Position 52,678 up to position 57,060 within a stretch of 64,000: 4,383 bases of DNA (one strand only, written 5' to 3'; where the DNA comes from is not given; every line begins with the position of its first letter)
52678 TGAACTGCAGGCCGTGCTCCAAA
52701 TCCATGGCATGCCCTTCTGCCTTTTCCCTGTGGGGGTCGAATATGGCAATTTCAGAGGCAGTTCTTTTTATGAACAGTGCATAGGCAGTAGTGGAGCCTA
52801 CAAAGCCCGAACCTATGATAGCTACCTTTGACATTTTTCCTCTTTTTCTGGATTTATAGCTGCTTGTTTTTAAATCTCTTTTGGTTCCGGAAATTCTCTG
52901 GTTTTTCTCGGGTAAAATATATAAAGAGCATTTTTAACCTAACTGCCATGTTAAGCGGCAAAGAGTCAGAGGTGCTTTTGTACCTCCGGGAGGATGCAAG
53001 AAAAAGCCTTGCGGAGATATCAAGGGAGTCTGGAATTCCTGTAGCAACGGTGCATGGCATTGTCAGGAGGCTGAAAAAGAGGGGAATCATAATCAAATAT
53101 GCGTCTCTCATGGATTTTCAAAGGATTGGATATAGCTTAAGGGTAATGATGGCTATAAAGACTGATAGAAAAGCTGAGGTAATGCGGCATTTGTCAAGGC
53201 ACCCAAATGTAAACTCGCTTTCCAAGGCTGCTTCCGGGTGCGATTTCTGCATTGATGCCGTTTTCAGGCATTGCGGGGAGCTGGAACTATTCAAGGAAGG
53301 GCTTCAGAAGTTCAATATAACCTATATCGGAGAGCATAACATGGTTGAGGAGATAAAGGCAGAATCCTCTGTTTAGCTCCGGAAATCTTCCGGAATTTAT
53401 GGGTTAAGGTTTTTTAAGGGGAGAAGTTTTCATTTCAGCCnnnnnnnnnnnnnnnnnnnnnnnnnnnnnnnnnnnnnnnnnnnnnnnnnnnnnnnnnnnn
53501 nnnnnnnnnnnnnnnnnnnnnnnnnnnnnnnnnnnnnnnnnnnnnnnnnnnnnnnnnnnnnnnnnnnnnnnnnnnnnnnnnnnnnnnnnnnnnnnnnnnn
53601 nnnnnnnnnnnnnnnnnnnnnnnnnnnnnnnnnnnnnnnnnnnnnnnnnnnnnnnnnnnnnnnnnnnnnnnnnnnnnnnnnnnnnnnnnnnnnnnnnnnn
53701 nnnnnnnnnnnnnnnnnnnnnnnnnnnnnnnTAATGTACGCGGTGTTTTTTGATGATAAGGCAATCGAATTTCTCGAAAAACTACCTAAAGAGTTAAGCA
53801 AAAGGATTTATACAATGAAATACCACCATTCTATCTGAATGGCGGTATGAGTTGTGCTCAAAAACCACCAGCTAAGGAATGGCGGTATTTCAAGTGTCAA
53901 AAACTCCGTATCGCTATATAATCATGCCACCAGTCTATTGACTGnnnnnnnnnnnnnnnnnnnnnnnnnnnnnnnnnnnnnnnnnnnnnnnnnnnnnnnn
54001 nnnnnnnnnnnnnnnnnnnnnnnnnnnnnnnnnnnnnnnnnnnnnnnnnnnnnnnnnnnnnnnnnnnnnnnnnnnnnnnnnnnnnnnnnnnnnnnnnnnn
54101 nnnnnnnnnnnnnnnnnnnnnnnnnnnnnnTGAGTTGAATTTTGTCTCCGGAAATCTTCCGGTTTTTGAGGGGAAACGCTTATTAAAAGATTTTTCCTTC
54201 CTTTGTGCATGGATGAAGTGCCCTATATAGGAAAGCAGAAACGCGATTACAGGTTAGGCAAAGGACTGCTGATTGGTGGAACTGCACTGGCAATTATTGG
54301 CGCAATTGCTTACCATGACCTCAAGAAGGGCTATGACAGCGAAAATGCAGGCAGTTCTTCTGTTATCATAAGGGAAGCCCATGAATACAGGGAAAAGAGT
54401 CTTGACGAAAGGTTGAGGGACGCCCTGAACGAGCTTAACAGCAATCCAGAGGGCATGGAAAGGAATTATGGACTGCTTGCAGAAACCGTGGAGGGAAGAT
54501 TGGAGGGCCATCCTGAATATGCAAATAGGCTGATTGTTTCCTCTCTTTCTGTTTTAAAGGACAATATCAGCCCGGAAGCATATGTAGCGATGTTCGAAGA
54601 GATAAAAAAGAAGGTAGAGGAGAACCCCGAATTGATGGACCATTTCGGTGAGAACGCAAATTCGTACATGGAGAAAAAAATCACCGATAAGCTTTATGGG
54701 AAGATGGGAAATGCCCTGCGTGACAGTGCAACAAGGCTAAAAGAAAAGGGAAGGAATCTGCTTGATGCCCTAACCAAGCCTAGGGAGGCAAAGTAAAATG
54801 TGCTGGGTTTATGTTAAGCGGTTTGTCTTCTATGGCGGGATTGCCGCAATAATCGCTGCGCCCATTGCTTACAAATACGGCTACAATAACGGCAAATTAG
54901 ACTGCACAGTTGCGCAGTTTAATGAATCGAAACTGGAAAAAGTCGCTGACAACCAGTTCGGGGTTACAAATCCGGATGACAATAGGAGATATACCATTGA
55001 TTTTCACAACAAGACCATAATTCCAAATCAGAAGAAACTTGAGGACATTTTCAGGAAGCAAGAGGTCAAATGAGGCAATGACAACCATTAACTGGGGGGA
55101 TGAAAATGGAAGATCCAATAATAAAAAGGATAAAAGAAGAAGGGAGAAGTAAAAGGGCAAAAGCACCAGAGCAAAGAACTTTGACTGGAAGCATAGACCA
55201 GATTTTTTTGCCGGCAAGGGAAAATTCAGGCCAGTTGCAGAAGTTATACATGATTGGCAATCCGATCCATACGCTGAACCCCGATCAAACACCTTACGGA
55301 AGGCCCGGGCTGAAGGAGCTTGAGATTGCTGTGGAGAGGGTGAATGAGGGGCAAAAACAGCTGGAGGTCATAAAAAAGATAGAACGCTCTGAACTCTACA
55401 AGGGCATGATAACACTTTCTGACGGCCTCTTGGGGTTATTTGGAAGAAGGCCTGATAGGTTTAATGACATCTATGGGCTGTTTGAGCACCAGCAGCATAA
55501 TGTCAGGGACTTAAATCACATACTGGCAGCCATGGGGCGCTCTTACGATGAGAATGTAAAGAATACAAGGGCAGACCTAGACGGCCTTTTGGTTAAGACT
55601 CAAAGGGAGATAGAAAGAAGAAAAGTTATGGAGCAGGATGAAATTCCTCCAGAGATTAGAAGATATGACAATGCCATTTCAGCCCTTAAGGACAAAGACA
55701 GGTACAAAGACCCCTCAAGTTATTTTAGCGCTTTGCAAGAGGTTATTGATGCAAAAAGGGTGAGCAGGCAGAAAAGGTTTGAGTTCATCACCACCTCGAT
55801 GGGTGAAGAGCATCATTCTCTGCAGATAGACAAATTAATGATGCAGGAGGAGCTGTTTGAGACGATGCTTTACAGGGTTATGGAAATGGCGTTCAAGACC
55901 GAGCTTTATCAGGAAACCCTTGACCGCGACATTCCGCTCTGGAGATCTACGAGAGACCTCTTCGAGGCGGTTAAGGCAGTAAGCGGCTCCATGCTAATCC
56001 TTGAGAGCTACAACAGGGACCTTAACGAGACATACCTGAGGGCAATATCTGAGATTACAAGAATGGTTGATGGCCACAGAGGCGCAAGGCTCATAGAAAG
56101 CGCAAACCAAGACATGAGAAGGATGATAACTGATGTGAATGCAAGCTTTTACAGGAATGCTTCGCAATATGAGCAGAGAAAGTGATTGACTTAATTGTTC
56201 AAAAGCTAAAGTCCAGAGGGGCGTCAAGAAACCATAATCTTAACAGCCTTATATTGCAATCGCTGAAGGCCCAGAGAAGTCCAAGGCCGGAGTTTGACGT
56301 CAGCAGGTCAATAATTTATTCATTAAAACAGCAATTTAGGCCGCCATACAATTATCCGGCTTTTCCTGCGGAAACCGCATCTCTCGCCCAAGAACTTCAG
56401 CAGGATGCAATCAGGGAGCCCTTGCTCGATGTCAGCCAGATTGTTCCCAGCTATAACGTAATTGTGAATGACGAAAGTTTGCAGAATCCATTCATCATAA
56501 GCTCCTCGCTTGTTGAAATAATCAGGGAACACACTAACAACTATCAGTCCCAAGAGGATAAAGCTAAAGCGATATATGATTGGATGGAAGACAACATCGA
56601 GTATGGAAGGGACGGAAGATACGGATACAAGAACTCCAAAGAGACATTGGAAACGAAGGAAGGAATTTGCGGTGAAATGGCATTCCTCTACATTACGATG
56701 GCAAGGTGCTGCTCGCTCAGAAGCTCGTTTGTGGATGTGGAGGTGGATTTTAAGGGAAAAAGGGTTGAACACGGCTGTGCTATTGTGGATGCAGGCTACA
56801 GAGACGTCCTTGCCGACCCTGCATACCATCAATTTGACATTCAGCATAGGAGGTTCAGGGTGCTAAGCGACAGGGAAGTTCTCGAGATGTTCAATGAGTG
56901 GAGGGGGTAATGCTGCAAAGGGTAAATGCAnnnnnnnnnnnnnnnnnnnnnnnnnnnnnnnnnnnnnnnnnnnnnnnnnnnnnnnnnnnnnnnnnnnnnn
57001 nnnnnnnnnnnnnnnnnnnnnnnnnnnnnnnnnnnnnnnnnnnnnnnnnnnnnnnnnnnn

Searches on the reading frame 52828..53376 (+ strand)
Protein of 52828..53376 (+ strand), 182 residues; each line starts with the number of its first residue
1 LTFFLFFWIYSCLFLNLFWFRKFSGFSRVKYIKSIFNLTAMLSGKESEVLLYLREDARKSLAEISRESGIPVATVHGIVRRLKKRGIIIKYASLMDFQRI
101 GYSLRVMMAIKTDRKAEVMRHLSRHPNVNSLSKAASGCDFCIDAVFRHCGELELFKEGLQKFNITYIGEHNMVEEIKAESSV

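Call 41: search_protein_families(library=pfam, proteins=[window:52828-53376:+])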
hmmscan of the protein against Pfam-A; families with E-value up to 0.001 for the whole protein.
window:52828-53376:+ (182 aa): 5 families
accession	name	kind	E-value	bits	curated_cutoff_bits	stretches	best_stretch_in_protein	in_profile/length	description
PF13412.12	HTH_24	-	2.7e-09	36.9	21.9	1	48-88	7-47/48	Winged helix-turn-helix DNA-binding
PF09339.16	HTH_IclR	-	8.8e-08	32.3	22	1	48-87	7-47/52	IclR helix-turn-helix domain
PF12802.13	MarR_2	-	3.1e-06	27.7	27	1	42-92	3-54/61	MarR family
PF01978.25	TrmB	-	5.6e-06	26.6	25.6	1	42-90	6-54/68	Sugar-specific transcriptional regulator TrmB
PF25212.1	HVO_A0114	-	0.00015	21.9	27.6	0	33-88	11-66/84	HVO_A0114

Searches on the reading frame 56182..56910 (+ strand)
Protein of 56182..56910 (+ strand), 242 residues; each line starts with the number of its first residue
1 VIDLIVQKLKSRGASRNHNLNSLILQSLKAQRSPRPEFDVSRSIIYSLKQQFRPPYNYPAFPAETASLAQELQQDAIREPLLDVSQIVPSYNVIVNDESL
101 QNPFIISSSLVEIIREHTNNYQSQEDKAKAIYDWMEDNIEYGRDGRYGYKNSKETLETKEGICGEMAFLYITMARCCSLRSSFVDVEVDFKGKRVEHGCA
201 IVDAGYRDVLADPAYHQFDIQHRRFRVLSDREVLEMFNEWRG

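Call 42: search_protein_families(library=pfam, proteins=[window:56182-56910:+])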
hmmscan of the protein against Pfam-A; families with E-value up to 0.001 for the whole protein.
window:56182-56910:+ (242 aa): 2 families
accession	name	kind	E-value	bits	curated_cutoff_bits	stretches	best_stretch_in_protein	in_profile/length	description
PF01841.26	Transglut_core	-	1.2e-10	42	23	1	115-180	5-71/108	Transglutaminase-like superfamily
PF04473.18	DUF553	-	2.7e-05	24.1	20.5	1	120-203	11-103/140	Transglutaminase-like domain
